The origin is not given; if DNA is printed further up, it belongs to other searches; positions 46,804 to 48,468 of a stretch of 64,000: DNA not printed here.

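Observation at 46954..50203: TPR-AAA+ ATPase followed by two translationally coupled TPR proteins, directly downstream of era-der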

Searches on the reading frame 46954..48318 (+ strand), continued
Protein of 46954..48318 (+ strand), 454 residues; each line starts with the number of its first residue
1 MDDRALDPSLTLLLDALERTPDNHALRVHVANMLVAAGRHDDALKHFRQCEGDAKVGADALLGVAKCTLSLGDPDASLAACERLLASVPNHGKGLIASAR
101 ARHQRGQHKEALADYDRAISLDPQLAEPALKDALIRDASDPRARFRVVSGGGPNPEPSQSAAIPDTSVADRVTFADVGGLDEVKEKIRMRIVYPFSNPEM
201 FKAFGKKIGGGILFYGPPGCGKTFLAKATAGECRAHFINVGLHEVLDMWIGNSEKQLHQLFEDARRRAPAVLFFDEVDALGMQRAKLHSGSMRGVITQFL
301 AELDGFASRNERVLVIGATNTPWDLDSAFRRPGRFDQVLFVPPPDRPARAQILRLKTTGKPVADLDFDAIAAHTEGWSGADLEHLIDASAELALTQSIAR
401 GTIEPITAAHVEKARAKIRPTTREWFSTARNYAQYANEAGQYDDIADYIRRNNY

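Call 18: find_encoding_contigs(protein=P0009, flank=8000, max_places=1)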
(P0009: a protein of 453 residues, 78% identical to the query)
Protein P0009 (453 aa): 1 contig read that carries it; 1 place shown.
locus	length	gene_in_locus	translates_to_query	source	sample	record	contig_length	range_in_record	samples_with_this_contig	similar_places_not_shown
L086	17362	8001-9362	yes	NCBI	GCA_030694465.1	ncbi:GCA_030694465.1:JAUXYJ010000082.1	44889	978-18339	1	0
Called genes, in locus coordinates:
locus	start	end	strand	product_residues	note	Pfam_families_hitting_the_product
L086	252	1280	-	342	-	PF03781:FGE-sulfatase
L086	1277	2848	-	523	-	PF01425:Amidase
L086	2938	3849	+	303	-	PF00009:GTP_EFTU, PF00350:Dynamin_N (faint), PF01926:MMR_HSR1, PF02421:FeoB_N, PF02492:cobW (faint), PF03193:RsgA_GTPase (faint), PF10662:PduV-EutP (faint), PF07650:KH_2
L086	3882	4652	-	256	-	-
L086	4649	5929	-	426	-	-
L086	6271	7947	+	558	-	PF03308:MeaB (faint), PF01926:MMR_HSR1, PF02421:FeoB_N, PF00009:GTP_EFTU, PF00350:Dynamin_N (weak), PF01926:MMR_HSR1, PF02421:FeoB_N, PF14714:KH_dom-like, +5 more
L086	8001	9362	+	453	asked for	PF07719:TPR_2 (faint), PF13431:TPR_17 (faint), PF00515:TPR_1 (faint), PF13432:TPR_16, PF14559:TPR_19, PF00004:AAA, PF17862:AAA_lid_3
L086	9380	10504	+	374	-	PF00515:TPR_1 (faint), PF07719:TPR_2 (faint), PF12895:ANAPC3 (faint), PF13424:TPR_12 (faint), PF13428:TPR_14 (faint), PF13176:TPR_7 (faint), PF13432:TPR_16 (weak), PF14559:TPR_19 (weak), +5 more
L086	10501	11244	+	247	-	PF07719:TPR_2 (faint), PF12895:ANAPC3 (faint), PF13428:TPR_14 (faint), PF14559:TPR_19 (faint)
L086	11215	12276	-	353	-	-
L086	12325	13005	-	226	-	PF06439:3keto-disac_hyd (faint)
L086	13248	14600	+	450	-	PF00069:Pkinase, PF07714:PK_Tyr_Ser-Thr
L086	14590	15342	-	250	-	-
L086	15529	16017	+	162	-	PF02810:SEC-C (weak), PF17775:YchJ_M-like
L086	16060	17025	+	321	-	-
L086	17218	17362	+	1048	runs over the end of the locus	PF04885:Stig1 (weak), PF04151:PPC (weak)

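Call 19: find_encoding_contigs(protein=P0012, flank=8000, max_places=1)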
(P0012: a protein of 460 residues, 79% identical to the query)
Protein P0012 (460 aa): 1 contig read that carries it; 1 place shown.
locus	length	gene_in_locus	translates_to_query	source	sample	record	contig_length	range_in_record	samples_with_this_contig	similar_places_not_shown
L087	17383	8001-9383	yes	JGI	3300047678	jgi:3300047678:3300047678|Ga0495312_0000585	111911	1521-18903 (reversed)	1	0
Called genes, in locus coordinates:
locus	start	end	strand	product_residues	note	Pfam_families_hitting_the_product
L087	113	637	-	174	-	-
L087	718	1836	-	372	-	PF03781:FGE-sulfatase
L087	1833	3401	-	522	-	PF01425:Amidase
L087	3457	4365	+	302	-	PF00350:Dynamin_N (weak), PF01926:MMR_HSR1, PF02421:FeoB_N, PF03193:RsgA_GTPase (faint), PF00009:GTP_EFTU, PF07650:KH_2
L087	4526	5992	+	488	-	PF03308:MeaB (faint), PF03193:RsgA_GTPase (faint), PF01926:MMR_HSR1, PF02421:FeoB_N, PF00009:GTP_EFTU, PF01926:MMR_HSR1, PF02421:FeoB_N, PF14714:KH_dom-like, +5 more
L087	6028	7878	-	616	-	-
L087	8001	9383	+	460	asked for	PF00515:TPR_1 (faint), PF00004:AAA, PF17862:AAA_lid_3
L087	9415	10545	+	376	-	-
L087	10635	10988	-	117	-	-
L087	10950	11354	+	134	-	-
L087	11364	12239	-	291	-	-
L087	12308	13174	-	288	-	-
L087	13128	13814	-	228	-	PF00440:TetR_N, PF17932:TetR_C_24 (weak)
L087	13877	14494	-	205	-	-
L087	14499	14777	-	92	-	-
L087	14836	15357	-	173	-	-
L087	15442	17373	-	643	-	PF01926:MMR_HSR1, PF02421:FeoB_N, PF04548:AIG1 (weak), PF07670:Gate, PF07664:FeoB_C, PF07670:Gate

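Call 20: find_encoding_contigs(protein=P0028, flank=8000, max_places=1)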
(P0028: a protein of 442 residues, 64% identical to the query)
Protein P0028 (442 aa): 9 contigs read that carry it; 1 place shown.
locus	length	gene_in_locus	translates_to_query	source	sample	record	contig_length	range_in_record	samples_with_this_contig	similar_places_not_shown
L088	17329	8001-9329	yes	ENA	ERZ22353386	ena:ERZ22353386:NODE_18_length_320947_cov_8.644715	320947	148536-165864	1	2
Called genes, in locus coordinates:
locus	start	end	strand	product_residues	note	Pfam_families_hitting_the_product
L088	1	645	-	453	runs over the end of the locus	PF12728:HTH_17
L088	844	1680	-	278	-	PF00293:NUDIX (faint)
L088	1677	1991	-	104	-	PF12895:ANAPC3 (weak), PF13428:TPR_14 (faint), PF14559:TPR_19 (weak)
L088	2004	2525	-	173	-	PF00156:Pribosyltran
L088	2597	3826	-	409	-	PF02786:CPSase_L_D2, PF02222:ATP-grasp, PF07478:Dala_Dala_lig_C (weak)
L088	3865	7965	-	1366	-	-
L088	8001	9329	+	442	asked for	PF13174:TPR_6 (faint), PF00004:AAA, PF17862:AAA_lid_3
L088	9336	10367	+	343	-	PF00515:TPR_1 (faint), PF07719:TPR_2 (faint), PF13176:TPR_7 (faint), PF13424:TPR_12 (faint), PF13428:TPR_14 (faint), PF13432:TPR_16, PF12895:ANAPC3, PF14559:TPR_19, +5 more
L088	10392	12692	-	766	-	PF09371:Tex_N, PF22706:Tex_central_region, PF14639:YqgF, PF16921:Tex_YqgF, PF12836:HHH_3, PF17674:HHH_9, PF00575:S1, PF23459:S1_RRP5, +1 more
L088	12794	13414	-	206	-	-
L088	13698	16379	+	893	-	PF08335:GlnD_UR_UTase, PF01966:HD (weak), PF01842:ACT (weak)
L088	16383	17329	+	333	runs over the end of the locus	-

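Call 21: find_encoding_contigs(protein=P0087, flank=8000, max_places=1)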
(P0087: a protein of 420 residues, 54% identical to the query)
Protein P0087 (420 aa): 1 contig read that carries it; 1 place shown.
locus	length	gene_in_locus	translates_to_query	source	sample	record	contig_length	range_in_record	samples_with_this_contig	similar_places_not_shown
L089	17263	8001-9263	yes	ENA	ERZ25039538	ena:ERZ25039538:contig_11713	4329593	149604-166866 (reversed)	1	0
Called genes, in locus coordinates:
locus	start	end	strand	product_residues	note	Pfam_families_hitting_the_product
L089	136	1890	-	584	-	PF06347:SH3_4 (weak), PF08239:SH3_3, PF06347:SH3_4 (weak), PF08239:SH3_3 (weak)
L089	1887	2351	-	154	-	-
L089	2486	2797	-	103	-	-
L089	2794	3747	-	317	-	PF06564:CBP_BcsQ (weak), PF09140:MipZ (faint), PF10609:ParA, PF13614:AAA_31, PF01656:CbiA, PF00142:Fer4_NifH (weak)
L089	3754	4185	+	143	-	-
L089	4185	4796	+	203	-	-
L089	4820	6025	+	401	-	PF02515:CoA_transf_3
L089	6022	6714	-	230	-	-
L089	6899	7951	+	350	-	PF00515:TPR_1 (faint), PF07719:TPR_2 (faint), PF12895:ANAPC3 (faint), PF13181:TPR_8 (faint), PF13371:TPR_9 (faint), PF13414:TPR_11 (faint), PF13424:TPR_12 (faint), PF14559:TPR_19 (weak), +5 more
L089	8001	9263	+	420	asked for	PF00004:AAA, PF17862:AAA_lid_3 (weak)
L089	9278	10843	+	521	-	PF00512:HisKA, PF02518:HATPase_c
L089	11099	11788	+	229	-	PF00072:Response_reg, PF00486:Trans_reg_C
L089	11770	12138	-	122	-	-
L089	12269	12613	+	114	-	PF07238:PilZ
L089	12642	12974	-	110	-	-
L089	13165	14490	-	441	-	PF13638:PIN_4, PF02562:PhoH, PF13245:AAA_19 (faint), PF13604:AAA_30 (faint)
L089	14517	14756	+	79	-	PF21349:RUBY_RBDX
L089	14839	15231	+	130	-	-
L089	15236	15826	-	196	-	PF01923:Cob_adeno_trans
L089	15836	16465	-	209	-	-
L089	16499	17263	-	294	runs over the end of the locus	PF13185:GAF_2 (faint), PF00990:GGDEF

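Call 28: search_protein_families(library=pfam, proteins=[L002:1520-2809:+, L007:7339-8604:+, L010:6570-7823:+, L011:7301-8557:+, L015:7346-8599:+, L041:6855-7934:+, L064:6852-7883:+, L077:7278-8810:+], max_evalue=0.1)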
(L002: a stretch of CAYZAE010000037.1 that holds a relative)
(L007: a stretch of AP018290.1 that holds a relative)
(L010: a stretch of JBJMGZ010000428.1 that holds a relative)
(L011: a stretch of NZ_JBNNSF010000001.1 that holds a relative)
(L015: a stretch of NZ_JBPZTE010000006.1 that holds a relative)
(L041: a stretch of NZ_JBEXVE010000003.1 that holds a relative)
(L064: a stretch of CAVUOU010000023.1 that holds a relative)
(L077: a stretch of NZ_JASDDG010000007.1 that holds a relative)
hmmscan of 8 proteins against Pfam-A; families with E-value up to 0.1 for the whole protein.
L002:1520-2809:+ (429 aa): 19 families
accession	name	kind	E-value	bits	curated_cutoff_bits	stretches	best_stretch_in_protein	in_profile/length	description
PF07719.23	TPR_2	-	2.4e-16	58.9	27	1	174-204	4-34/34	Tetratricopeptide repeat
PF00515.34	TPR_1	-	1.2e-14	53.8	27.8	1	176-204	6-34/34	Tetratricopeptide repeat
PF14559.12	TPR_19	-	2.4e-14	53.8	25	3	11-67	1-57/68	Tetratricopeptide repeat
PF13414.12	TPR_11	-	7.7e-14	51.5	26.8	2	76-112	1-37/42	TPR repeat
PF13432.12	TPR_16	-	6e-11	43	32.7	3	5-66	1-62/65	Tetratricopeptide repeat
PF13431.12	TPR_17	-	5.7e-09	36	24.4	0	160-191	2-33/34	Tetratricopeptide repeat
PF13181.12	TPR_8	-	1.3e-08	34.8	25.7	0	188-204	18-34/34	Tetratricopeptide repeat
PF13428.12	TPR_14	-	4.3e-08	33.5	23.5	1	6-42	6-42/44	Tetratricopeptide repeat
PF12895.13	ANAPC3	-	1.2e-06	29.1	27.2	1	83-161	3-80/82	Anaphase-promoting complex, cyclosome, subunit 3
PF13371.12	TPR_9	-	3.5e-06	27.4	35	2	114-172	6-64/73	Tetratricopeptide repeat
PF23914.1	TPR_CcmH_CycH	-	3.6e-06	27.3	42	1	158-216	37-95/158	Cytochrome c-type biogenesis protein H TPR domain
PF13424.12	TPR_12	-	1.1e-05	26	30.1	0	162-201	34-75/77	Tetratricopeptide repeat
PF12569.14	NatA_aux_su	-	0.00014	21.4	33.3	0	118-177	19-78/515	N-terminal acetyltransferase A, auxiliary subunit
PF09613.16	HrpB1_HrpK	-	0.00041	20.4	29.3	1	8-60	52-106/126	Bacterial type III secretion protein (HrpB1_HrpK)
PF13176.12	TPR_7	-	0.024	15.1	27.9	0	76-101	6-31/36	Tetratricopeptide repeat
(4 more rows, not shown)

L007:7339-8604:+ (421 aa): 21 families
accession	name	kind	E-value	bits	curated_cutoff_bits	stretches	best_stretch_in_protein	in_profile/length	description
PF07719.23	TPR_2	-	5.2e-21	73.4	27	2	192-208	17-33/34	Tetratricopeptide repeat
PF13432.12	TPR_16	-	3.4e-17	63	32.7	2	10-73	2-65/65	Tetratricopeptide repeat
PF00515.34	TPR_1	-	2.6e-16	59.1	27.8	2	192-208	17-33/34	Tetratricopeptide repeat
PF13431.12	TPR_17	-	4.3e-12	45.7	24.4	1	131-160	3-32/34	Tetratricopeptide repeat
PF14559.12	TPR_19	-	2.7e-11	44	25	2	15-73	1-59/68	Tetratricopeptide repeat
PF13428.12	TPR_14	-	4.5e-11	42.7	23.5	0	10-46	6-42/44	Tetratricopeptide repeat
PF13181.12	TPR_8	-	4.6e-10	39.3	25.7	0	185-208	11-33/34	Tetratricopeptide repeat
PF25062.1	ARM_TT21_N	-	2.6e-08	34.3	40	1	140-212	99-170/222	Tetratricopeptide repeat protein 21 N-terminal ARM repeat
PF23914.1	TPR_CcmH_CycH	-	1.1e-07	32.2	42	2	28-73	39-84/158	Cytochrome c-type biogenesis protein H TPR domain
PF13414.12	TPR_11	-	1.6e-06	28.2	26.8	0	50-78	5-33/42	TPR repeat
PF13424.12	TPR_12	-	3.2e-06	27.7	30.1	2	146-205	8-74/77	Tetratricopeptide repeat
PF13371.12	TPR_9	-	3.6e-06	27.3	35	1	119-172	7-60/73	Tetratricopeptide repeat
PF09613.16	HrpB1_HrpK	-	4.4e-06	26.8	29.3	1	12-71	52-110/126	Bacterial type III secretion protein (HrpB1_HrpK)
PF12895.13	ANAPC3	-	0.0001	22.9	27.2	2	111-166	27-81/82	Anaphase-promoting complex, cyclosome, subunit 3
PF01239.28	PPTA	-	0.00067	19.7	29.5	0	123-153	1-31/32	Protein prenyltransferase alpha subunit repeat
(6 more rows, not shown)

L010:6570-7823:+ (417 aa): 23 families
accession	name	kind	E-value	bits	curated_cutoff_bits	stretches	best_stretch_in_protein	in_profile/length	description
PF07719.23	TPR_2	-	5.5e-29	98.3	27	4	173-205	1-33/34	Tetratricopeptide repeat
PF00515.34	TPR_1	-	1.5e-22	78.9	27.8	2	174-206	2-34/34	Tetratricopeptide repeat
PF14559.12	TPR_19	-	6.8e-21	74.8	25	3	13-69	1-57/68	Tetratricopeptide repeat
PF13432.12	TPR_16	-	1e-18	67.8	32.7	4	47-105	7-65/65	Tetratricopeptide repeat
PF13431.12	TPR_17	-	1e-17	63.3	24.4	2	162-194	2-34/34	Tetratricopeptide repeat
PF13428.12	TPR_14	-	4.3e-16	58.2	23.5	2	110-140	6-36/44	Tetratricopeptide repeat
PF13181.12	TPR_8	-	9.4e-15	53.9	25.7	1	177-205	5-33/34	Tetratricopeptide repeat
PF13414.12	TPR_11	-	2.1e-13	50.2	26.8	0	90-107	13-30/42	TPR repeat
PF13424.12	TPR_12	-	3.2e-13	50.1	30.1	3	143-202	6-74/77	Tetratricopeptide repeat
PF12895.13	ANAPC3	-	2.5e-10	40.9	27.2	2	96-164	13-81/82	Anaphase-promoting complex, cyclosome, subunit 3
PF23914.1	TPR_CcmH_CycH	-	2.6e-10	40.8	42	1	111-202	56-150/158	Cytochrome c-type biogenesis protein H TPR domain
PF13371.12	TPR_9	-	3e-07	30.8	35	1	114-173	4-63/73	Tetratricopeptide repeat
PF13176.12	TPR_7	-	1.1e-06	28.7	27.9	0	110-138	4-34/36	Tetratricopeptide repeat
PF09613.16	HrpB1_HrpK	-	1.6e-06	28.2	29.3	1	11-69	53-110/126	Bacterial type III secretion protein (HrpB1_HrpK)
PF25062.1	ARM_TT21_N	-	4.6e-05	23.7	40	1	123-220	80-181/222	Tetratricopeptide repeat protein 21 N-terminal ARM repeat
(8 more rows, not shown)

L011:7301-8557:+ (418 aa): 24 families
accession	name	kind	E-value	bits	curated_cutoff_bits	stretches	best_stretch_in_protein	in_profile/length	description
PF07719.23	TPR_2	-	3.9e-21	73.8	27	2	172-204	1-33/34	Tetratricopeptide repeat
PF13432.12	TPR_16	-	1.9e-20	73.4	32.7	3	8-69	3-64/65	Tetratricopeptide repeat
PF00515.34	TPR_1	-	6.2e-18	64.2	27.8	3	72-102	3-33/34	Tetratricopeptide repeat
PF14559.12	TPR_19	-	2.7e-16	60.1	25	4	12-74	1-63/68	Tetratricopeptide repeat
PF13181.12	TPR_8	-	2.8e-16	58.7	25.7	2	71-102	2-33/34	Tetratricopeptide repeat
PF13428.12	TPR_14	-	1.8e-14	53.2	23.5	3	71-111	2-42/44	Tetratricopeptide repeat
PF13431.12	TPR_17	-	4.9e-14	51.8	24.4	1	65-90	8-33/34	Tetratricopeptide repeat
PF13371.12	TPR_9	-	2.3e-11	44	35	2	47-104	6-63/73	Tetratricopeptide repeat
PF13424.12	TPR_12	-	2.8e-11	43.9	30.1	1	155-203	27-76/77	Tetratricopeptide repeat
PF23914.1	TPR_CcmH_CycH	-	9.6e-09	35.7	42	2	14-70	99-155/158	Cytochrome c-type biogenesis protein H TPR domain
PF12895.13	ANAPC3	-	1.2e-08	35.5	27.2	2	9-60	30-80/82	Anaphase-promoting complex, cyclosome, subunit 3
PF13414.12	TPR_11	-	3.8e-07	30.1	26.8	1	183-204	5-26/42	TPR repeat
PF13429.12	TPR_15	-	7.2e-06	26.1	26.2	1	11-122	86-198/280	Tetratricopeptide repeat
PF14561.12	TPR_20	-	8.4e-05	23.3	25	0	155-206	5-56/90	Tetratricopeptide repeat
PF25060.1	ARM_TT21_2nd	-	0.00052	20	27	0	161-212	46-96/270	Tetratricopeptide repeat protein 21 second ARM domain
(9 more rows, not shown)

L015:7346-8599:+ (417 aa): 28 families (the best 25 are shown)
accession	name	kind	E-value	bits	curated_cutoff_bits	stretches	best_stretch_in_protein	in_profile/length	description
PF07719.23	TPR_2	-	5.2e-21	73.4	27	3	174-205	3-34/34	Tetratricopeptide repeat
PF14559.12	TPR_19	-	3.1e-18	66.3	25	4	81-134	2-55/68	Tetratricopeptide repeat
PF13432.12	TPR_16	-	2.1e-16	60.5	32.7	2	77-137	4-64/65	Tetratricopeptide repeat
PF13428.12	TPR_14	-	1.1e-13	50.8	23.5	0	178-213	7-42/44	Tetratricopeptide repeat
PF13431.12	TPR_17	-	3.5e-12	46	24.4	2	92-125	1-34/34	Tetratricopeptide repeat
PF13424.12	TPR_12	-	2.4e-11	44.1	30.1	1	156-201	28-74/77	Tetratricopeptide repeat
PF00515.34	TPR_1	-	3.7e-11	42.8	27.8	2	181-205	10-34/34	Tetratricopeptide repeat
PF13181.12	TPR_8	-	8.4e-11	41.6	25.7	0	182-205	11-34/34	Tetratricopeptide repeat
PF12895.13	ANAPC3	-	6.2e-08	33.2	27.2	1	34-94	21-80/82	Anaphase-promoting complex, cyclosome, subunit 3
PF14561.12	TPR_20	-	2.3e-06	28.3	25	1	154-213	4-65/90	Tetratricopeptide repeat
PF25060.1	ARM_TT21_2nd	-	7.1e-06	26.1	27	0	87-138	40-90/270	Tetratricopeptide repeat protein 21 second ARM domain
PF23914.1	TPR_CcmH_CycH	-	7.6e-06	26.3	42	0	149-210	61-125/158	Cytochrome c-type biogenesis protein H TPR domain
PF13414.12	TPR_11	-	1.2e-05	25.3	26.8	1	183-211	5-33/42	TPR repeat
PF25062.1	ARM_TT21_N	-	3e-05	24.3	40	1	23-151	87-215/222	Tetratricopeptide repeat protein 21 N-terminal ARM repeat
PF04733.20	Coatomer_E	-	0.00012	22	21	1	8-110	137-241/290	Coatomer epsilon subunit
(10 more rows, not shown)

L041:6855-7934:+ (359 aa): 20 families
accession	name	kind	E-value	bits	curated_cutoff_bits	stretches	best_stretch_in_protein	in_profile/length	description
PF13428.12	TPR_14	-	1.5e-11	44.2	23.5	2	12-48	6-42/44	Tetratricopeptide repeat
PF07719.23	TPR_2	-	1.3e-10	41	27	0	43-74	3-34/34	Tetratricopeptide repeat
PF14559.12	TPR_19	-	1.2e-08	35.6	25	1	17-78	1-62/68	Tetratricopeptide repeat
PF13181.12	TPR_8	-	5.9e-08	32.7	25.7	0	43-74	3-34/34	Tetratricopeptide repeat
PF13432.12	TPR_16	-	1.2e-07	32.4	32.7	2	12-74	2-64/65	Tetratricopeptide repeat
PF00515.34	TPR_1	-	2.1e-07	30.9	27.8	1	43-74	3-34/34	Tetratricopeptide repeat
PF13431.12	TPR_17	-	3.6e-07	30.4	24.4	0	169-186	4-21/34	Tetratricopeptide repeat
PF23914.1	TPR_CcmH_CycH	-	8.2e-06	26.2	42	1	31-79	40-88/158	Cytochrome c-type biogenesis protein H TPR domain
PF12895.13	ANAPC3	-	0.00015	22.4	27.2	0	27-95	8-76/82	Anaphase-promoting complex, cyclosome, subunit 3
PF22860.2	DUF7017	-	0.0006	20.3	27.5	0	13-101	7-94/141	Domain of unknown function (DUF7017)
PF13414.12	TPR_11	-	0.0014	18.8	26.8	0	56-78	9-31/42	TPR repeat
PF13424.12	TPR_12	-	0.0033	18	30.1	1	43-102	5-65/77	Tetratricopeptide repeat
PF09241.15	Herp-Cyclin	-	0.0036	18.4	25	0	113-137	9-33/106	Herpesviridae viral cyclin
PF25063.1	ARM_TT21_C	-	0.0061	16.9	35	1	14-72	102-160/209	Tetratricopeptide repeat protein 21 C-terminal ARM domain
PF21545.3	T7SS_EccA1_N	-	0.01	15.5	27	1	11-66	103-157/272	T7SS, ESX-1 secretion system protein EccA1, N-terminal domain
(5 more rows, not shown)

L064:6852-7883:+ (343 aa): 19 families
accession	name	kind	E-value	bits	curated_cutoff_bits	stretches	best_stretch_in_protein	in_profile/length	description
PF07719.23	TPR_2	-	1.4e-19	69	27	2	39-71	2-34/34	Tetratricopeptide repeat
PF14559.12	TPR_19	-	5.5e-14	52.7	25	3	15-71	2-58/68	Tetratricopeptide repeat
PF13432.12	TPR_16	-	8.8e-12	45.7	32.7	2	15-71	8-64/65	Tetratricopeptide repeat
PF13428.12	TPR_14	-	2.2e-11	43.7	23.5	2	8-47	5-44/44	Tetratricopeptide repeat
PF13431.12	TPR_17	-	2.2e-10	40.4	24.4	2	29-58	4-33/34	Tetratricopeptide repeat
PF13181.12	TPR_8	-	6.6e-09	35.7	25.7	1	39-70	2-33/34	Tetratricopeptide repeat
PF00515.34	TPR_1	-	5.4e-08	32.8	27.8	1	39-71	2-34/34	Tetratricopeptide repeat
PF23914.1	TPR_CcmH_CycH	-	7.7e-08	32.8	42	1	31-94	43-106/158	Cytochrome c-type biogenesis protein H TPR domain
PF03704.23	BTAD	-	1.9e-07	32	22.1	2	44-94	68-118/146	Bacterial transcriptional activator domain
PF13424.12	TPR_12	-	2e-06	28.3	30.1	1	10-69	9-76/77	Tetratricopeptide repeat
PF13414.12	TPR_11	-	2.4e-06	27.6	26.8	0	147-181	1-35/42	TPR repeat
PF13176.12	TPR_7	-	0.001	19.4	27.9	0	43-70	4-31/36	Tetratricopeptide repeat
PF12895.13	ANAPC3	-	0.0012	19.5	27.2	1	18-95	3-79/82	Anaphase-promoting complex, cyclosome, subunit 3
PF13429.12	TPR_15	-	0.0013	18.6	26.2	0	15-72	121-180/280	Tetratricopeptide repeat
PF13371.12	TPR_9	-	0.0015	18.9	35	1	150-208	5-63/73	Tetratricopeptide repeat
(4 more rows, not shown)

L077:7278-8810:+ (510 aa): 13 families
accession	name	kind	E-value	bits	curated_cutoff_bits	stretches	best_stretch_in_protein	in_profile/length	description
PF13432.12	TPR_16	-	1.7e-09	38.4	32.7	2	56-111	10-65/65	Tetratricopeptide repeat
PF14559.12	TPR_19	-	8.3e-09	36.1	25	1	57-113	5-61/68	Tetratricopeptide repeat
PF13414.12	TPR_11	-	4e-08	33.3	26.8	1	89-121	6-38/42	TPR repeat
PF13428.12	TPR_14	-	3.5e-07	30.7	23.5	1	86-118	10-42/44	Tetratricopeptide repeat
PF13431.12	TPR_17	-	8.8e-07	29.2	24.4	0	99-123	1-25/34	Tetratricopeptide repeat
PF07719.23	TPR_2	-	9.3e-07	29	27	0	80-110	4-34/34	Tetratricopeptide repeat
PF23914.1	TPR_CcmH_CycH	-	1.6e-06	28.5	42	1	33-94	40-101/158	Cytochrome c-type biogenesis protein H TPR domain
PF12895.13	ANAPC3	-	0.00028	21.5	27.2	0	90-172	2-78/82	Anaphase-promoting complex, cyclosome, subunit 3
PF13424.12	TPR_12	-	0.00054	20.5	30.1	0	79-107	47-75/77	Tetratricopeptide repeat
PF14561.12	TPR_20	-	0.0013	19.4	25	0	67-105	12-50/90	Tetratricopeptide repeat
PF13176.12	TPR_7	-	0.004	17.6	27.9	0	80-111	2-33/36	Tetratricopeptide repeat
PF00515.34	TPR_1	-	0.044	14.1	27.8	0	88-110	12-34/34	Tetratricopeptide repeat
PF14853.12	Fis1_TPR_C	-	0.06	14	25.3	0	151-189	2-40/53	Fis1 C-terminal tetratricopeptide repeat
